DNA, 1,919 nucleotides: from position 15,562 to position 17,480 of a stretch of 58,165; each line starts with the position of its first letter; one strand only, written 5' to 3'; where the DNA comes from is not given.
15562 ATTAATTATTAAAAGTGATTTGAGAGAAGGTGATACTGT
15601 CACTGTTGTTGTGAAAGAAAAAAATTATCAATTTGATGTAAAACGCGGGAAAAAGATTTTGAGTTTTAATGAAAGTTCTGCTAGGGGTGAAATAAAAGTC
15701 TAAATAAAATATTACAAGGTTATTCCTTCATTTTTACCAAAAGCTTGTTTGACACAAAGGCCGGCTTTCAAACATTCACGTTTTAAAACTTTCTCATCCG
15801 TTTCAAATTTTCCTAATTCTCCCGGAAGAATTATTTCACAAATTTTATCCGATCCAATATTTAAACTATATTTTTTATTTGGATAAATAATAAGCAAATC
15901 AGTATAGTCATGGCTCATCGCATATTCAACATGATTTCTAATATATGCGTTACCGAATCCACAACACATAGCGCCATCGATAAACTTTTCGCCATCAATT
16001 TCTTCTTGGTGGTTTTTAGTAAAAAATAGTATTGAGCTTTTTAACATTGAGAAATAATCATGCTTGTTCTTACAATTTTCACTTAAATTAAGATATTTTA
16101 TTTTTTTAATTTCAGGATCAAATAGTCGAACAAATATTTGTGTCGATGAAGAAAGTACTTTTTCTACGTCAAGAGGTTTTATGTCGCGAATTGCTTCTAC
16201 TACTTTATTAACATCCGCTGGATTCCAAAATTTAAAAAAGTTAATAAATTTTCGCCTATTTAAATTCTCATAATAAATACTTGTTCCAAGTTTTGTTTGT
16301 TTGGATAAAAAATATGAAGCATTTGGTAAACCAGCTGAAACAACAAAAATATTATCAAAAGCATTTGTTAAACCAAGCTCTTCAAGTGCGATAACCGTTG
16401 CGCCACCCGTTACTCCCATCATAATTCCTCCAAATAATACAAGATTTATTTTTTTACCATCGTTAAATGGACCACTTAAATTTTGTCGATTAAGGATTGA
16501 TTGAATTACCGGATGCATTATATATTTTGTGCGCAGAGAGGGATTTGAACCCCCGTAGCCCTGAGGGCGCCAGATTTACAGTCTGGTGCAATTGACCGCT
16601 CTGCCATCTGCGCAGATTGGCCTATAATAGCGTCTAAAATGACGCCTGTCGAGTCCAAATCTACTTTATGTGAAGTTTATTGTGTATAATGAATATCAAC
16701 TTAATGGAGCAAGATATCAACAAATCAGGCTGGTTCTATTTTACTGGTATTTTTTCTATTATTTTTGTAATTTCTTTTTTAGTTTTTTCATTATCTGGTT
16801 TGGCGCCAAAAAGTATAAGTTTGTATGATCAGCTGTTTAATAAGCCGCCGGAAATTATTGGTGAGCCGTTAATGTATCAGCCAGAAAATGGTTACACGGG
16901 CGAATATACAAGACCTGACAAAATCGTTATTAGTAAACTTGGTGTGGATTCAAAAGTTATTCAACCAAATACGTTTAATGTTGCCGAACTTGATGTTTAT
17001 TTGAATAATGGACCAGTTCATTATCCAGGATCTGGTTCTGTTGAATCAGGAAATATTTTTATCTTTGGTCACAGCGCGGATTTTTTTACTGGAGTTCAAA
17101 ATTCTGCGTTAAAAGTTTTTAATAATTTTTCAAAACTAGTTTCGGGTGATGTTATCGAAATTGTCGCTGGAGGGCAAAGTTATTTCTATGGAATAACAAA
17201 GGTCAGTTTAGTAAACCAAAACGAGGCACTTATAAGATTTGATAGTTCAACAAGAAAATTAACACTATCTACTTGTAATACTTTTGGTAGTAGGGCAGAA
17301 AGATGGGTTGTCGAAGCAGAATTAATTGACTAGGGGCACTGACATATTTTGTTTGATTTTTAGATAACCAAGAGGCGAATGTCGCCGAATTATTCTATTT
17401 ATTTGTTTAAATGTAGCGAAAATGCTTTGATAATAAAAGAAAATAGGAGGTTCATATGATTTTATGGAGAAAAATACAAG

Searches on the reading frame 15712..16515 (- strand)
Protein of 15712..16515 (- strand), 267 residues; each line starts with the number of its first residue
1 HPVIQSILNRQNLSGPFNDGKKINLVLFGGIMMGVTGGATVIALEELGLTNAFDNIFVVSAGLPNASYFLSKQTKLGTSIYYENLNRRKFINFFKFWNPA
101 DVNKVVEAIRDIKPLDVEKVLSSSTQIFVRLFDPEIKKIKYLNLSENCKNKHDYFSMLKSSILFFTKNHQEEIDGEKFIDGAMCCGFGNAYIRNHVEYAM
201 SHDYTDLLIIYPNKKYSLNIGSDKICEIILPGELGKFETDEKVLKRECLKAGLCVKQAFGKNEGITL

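Call 7: search_protein_families(library=pfam, proteins=[window:15712-16515:-], max_evalue=0.0001)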
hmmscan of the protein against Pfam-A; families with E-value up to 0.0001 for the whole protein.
window:15712-16515:- (267 aa): 0 families

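Call 88: search_protein_families(library=pfam, proteins=[window:15712-16515:-], max_evalue=1)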
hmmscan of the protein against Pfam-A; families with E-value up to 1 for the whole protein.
window:15712-16515:- (267 aa): 1 family
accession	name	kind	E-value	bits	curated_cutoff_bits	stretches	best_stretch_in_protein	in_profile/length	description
PF01734.28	Patatin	-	0.0055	17.4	27.7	1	34-183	7-181/191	Patatin-like phospholipase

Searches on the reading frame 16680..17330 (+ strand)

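Call 7: search_protein_families(library=pfam, proteins=[window:16680-17330:+], max_evalue=0.0001)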
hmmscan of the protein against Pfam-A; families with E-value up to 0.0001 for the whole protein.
window:16680-17330:+ (217 aa): 1 family
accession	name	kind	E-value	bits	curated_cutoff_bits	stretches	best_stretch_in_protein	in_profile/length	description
PF04203.18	Sortase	-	1.7e-16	60.6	26.6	1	82-215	1-124/125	Sortase domain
